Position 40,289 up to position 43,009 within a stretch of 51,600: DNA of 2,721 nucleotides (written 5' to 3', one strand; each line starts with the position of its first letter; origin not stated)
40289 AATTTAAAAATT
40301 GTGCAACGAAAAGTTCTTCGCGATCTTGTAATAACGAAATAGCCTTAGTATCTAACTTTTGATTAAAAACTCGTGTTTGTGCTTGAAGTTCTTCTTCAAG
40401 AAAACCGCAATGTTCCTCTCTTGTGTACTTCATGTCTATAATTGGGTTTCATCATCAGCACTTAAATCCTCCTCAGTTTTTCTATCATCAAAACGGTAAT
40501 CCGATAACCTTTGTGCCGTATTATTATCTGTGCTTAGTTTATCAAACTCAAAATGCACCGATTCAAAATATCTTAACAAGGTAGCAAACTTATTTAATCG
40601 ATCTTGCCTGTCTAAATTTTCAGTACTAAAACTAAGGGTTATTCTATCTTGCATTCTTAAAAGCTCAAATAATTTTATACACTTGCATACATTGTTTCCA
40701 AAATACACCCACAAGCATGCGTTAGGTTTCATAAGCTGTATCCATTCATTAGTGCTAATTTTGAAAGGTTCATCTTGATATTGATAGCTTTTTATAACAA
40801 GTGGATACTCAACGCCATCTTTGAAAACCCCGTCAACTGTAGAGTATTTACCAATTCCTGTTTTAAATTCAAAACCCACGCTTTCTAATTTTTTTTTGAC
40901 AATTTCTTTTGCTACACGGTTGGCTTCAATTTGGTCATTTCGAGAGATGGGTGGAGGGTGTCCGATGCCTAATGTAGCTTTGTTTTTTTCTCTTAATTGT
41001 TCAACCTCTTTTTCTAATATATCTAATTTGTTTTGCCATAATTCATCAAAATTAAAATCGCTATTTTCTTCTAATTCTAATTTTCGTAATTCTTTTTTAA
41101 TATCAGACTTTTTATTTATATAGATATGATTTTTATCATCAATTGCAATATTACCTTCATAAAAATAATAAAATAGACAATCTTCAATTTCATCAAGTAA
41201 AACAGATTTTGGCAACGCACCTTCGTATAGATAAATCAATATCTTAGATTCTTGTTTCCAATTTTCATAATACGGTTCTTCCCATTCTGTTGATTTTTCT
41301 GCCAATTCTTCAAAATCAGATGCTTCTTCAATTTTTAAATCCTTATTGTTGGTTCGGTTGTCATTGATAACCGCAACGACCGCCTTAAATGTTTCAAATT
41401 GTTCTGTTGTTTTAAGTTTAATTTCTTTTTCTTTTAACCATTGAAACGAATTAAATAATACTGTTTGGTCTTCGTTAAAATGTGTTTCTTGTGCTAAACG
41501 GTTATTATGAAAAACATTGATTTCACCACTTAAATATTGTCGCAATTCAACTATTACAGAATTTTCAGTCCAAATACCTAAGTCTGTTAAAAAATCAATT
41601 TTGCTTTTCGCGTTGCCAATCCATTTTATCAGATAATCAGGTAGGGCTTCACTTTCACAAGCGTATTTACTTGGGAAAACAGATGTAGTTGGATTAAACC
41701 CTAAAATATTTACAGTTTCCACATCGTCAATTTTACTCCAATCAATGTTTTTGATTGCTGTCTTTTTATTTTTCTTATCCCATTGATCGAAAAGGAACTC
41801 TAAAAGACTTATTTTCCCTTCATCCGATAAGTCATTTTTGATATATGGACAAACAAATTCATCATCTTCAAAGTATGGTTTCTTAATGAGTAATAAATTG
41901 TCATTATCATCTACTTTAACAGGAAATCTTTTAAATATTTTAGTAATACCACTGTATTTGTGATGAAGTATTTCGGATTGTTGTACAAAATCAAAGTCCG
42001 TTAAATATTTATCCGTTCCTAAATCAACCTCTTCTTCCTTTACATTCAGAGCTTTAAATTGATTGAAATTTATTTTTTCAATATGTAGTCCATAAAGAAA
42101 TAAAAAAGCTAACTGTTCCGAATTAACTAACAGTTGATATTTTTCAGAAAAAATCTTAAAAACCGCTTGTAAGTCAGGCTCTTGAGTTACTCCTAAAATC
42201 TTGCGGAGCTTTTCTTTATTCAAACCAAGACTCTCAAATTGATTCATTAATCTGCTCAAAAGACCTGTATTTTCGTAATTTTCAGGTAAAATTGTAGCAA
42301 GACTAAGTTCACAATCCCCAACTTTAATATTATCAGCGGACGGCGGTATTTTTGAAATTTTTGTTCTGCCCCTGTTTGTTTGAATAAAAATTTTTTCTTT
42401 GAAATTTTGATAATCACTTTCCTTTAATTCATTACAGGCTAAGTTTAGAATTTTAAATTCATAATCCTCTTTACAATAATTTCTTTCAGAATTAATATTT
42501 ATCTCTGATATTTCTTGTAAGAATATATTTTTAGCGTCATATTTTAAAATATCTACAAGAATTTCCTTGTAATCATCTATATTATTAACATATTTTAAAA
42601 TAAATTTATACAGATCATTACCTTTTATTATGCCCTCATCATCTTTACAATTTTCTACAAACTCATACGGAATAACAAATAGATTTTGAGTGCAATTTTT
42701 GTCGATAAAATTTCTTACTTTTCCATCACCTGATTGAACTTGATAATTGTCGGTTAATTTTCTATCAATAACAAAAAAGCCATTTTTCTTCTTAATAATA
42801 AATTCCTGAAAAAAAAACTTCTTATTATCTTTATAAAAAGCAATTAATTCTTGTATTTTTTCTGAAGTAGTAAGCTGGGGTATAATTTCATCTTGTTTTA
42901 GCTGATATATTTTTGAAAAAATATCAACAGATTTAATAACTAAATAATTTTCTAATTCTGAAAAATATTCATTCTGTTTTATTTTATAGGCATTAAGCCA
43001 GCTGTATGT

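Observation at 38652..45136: Coupled operon of a 1566-aa sacsin/NOV-like GHKL ATPase (DUF3883-like C-terminus) and an Upf1/Dna2-like SF1 helicase: candidate uncharacterised defence system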

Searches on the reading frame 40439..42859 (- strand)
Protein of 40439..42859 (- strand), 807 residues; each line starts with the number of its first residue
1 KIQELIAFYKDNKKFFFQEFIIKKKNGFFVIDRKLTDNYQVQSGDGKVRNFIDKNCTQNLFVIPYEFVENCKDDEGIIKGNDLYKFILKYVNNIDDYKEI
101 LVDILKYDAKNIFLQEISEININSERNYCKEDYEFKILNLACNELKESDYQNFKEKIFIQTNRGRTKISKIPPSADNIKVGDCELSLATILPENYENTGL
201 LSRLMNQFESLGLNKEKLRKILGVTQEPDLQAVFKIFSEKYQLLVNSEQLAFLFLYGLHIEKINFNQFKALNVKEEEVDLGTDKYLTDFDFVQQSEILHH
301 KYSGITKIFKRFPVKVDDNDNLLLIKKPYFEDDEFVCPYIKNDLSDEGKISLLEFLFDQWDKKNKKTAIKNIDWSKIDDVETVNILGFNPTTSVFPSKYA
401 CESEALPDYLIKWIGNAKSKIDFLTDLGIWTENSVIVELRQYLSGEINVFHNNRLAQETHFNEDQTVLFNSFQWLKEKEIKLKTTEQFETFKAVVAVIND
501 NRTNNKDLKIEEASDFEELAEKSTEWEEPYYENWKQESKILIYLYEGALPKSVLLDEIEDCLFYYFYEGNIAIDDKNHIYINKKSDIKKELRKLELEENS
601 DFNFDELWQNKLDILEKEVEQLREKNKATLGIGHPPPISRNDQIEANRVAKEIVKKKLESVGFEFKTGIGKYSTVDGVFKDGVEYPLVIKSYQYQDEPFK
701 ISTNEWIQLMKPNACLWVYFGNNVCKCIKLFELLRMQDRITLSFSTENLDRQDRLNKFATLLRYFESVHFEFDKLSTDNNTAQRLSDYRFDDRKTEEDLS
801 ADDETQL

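Call 60: predict_structure(alignment_id=A2)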
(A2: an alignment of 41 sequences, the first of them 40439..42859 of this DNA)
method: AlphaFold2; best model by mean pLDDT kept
length: 807 residues; sequences in the alignment: 41
mean_pLDDT: 82.2   pTM: 0.58
mean pLDDT of the five models: 82.2, 81.4, 80.0, 80.0, 79.3
residues with pLDDT >= 90: 350; 70-90: 327; 50-70: 52; < 50: 78
segments of 3 or more residues with pLDDT < 50: 618-634, 737-740, 742-768, 777-787, 792-807
pLDDT, mean of each block of 10 residues (from residue 1): 83 86 87 89 91 92 89 87 93 91 92 92 92 95 91 92 86 87 91 86 91 91 86 93 95 93 92 95 94 95 93 83 91 89 93 94 82 89 93 94 94 92 93 94 93 87 87 90 89 91 81 89 88 83 90 82 78 90 88 82 75 49 38 50 77 84 77 78 83 72 71 80 73 55 46 43 42 51 46 41 35
secondary structure, 60 per line:
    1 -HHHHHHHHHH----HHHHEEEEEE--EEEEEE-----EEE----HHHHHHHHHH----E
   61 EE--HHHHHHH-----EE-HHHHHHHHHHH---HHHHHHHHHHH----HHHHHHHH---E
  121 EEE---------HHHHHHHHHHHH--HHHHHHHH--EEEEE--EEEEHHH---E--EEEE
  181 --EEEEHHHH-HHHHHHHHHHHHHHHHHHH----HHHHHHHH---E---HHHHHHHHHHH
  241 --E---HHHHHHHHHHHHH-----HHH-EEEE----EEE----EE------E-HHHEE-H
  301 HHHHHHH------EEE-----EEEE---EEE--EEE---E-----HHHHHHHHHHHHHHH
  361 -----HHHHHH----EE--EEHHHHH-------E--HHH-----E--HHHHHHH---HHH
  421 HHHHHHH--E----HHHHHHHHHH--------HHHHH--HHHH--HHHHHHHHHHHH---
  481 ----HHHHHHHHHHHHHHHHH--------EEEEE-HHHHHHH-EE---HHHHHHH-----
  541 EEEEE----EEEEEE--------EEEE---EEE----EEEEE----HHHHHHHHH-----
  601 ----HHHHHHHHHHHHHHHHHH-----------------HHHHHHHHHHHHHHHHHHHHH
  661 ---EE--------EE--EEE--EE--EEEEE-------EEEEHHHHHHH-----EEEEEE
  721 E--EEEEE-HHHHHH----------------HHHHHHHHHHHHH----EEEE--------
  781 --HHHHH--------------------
elements in order (helices of 4 or more, strands of 3 or more residues): H2-11 H16-19 E20-25 E28-33 E39-41 H46-55 E60-62 H65-71 H80-90 H94-104 H109-116 E120-123 H133-144 H147-154 E157-161 E164-167 E177-180 E183-186 H187-190 H192-210 H215-222 H230-240 H247-259 E269-272 E277-279 H300-307 E314-316 E322-325 E329-331 E334-336 H346-360 H366-371 H382-386 H408-414 H418-427 H435-444 H453-457 H460-463 H466-477 H485-501 E510-514 H516-522 H529-535 E541-545 E550-555 E564-567 E571-573 E578-582 H587-595 H605-622 H640-660 E678-680 E687-691 E699-702 H703-709 E715-721 E724-728 H730-735 H752-764 E769-772 H783-787

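Call 64: fold_search(model_id=the predicted structure, library=pdb)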
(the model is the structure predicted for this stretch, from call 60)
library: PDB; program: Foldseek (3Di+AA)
matches with E <= 10: 138; with E <= 0.001: 0
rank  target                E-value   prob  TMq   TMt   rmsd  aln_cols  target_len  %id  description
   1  2wcw_D                1.6e-01  0.96  0.09  0.47   4.9        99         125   11  1.6A resolution structure of Archaeoglobus fulgidus Hjc, a Holliday junction resolvase from an archaeal hyperthermophi (released 2009-03-24)
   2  2wcw_A                1.7e-01  0.84  0.08  0.43   5.7       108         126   12  1.6A resolution structure of Archaeoglobus fulgidus Hjc, a Holliday junction resolvase from an archaeal hyperthermophi (released 2009-03-24)
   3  2wcz_B                2.2e-01  0.91  0.09  0.52   4.3        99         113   12  1.6A resolution structure of Archaeoglobus fulgidus Hjc, a Holliday junction resolvase from an archaeal hyperthermophi (released 2009-03-24)
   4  2wj0_B                2.3e-01  0.92  0.09  0.46   4.7        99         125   11  Crystal structures of Holliday junction resolvases from Archaeoglobus fulgidus bound to DNA substrate (released 2009-05-26)
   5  2wcw_B                2.5e-01  0.90  0.09  0.51   4.4       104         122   12  1.6A resolution structure of Archaeoglobus fulgidus Hjc, a Holliday junction resolvase from an archaeal hyperthermophi (released 2009-03-24)
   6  3wqy_B                3.8e-01  0.04  0.05  0.05  26.1       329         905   11  Crystal structure of Archaeoglobus fulgidus alanyl-tRNA synthetase in complex with wild-type tRNA(Ala) having G3.U70 (released 2014-06-18)
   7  2wiz_A                5.0e-01  0.63  0.09  0.44   5.6       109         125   12  Crystal structures of Holliday junction resolvases from Archaeoglobus fulgidus bound to DNA substrate (released 2009-05-26)
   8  2wiw_A                5.9e-01  0.41  0.08  0.41   6.5       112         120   10  Crystal structures of Holliday junction resolvases from Archaeoglobus fulgidus bound to DNA substrate (released 2009-05-26)
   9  7jlx_A                5.9e-01  0.10  0.07  0.25  17.2       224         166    8  Structure of the activated Roq1 resistosome directly recognizing the pathogen effector XopQ (TIR domains) (released 2020-12-02)
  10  6xjp_C                8.2e-01  0.03  0.09  0.08  20.1       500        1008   13  Crystal Structure of KPT-185 bound to CRM1 (537-DLTVK-541 to GLCEQ) (released 2021-01-27)
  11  7aqo_A                9.2e-01  0.01  0.06  0.05  28.4       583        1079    8  yeast THO-Sub2 complex dimer (released 2020-12-02)
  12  7apx_A                9.2e-01  0.01  0.06  0.05  28.5       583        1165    8  yeast THO-Sub2 complex (released 2020-12-02)
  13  1gef_B                1.0e+00  0.72  0.09  0.51   3.2        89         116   16  Crystal structure of the archaeal holliday junction resolvase HJC (released 2001-03-21)
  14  5x89                  1.3e+00  0.35  0.07  0.16   4.3        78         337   12  The X-ray crystal structure of subunit fusion RNA splicing endonuclease from Methanopyrus kandleri (released 2018-01-24)
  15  1ob8_B                1.3e+00  0.28  0.08  0.42  12.0       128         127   10  Holliday Junction Resolving Enzyme (released 2004-10-15)
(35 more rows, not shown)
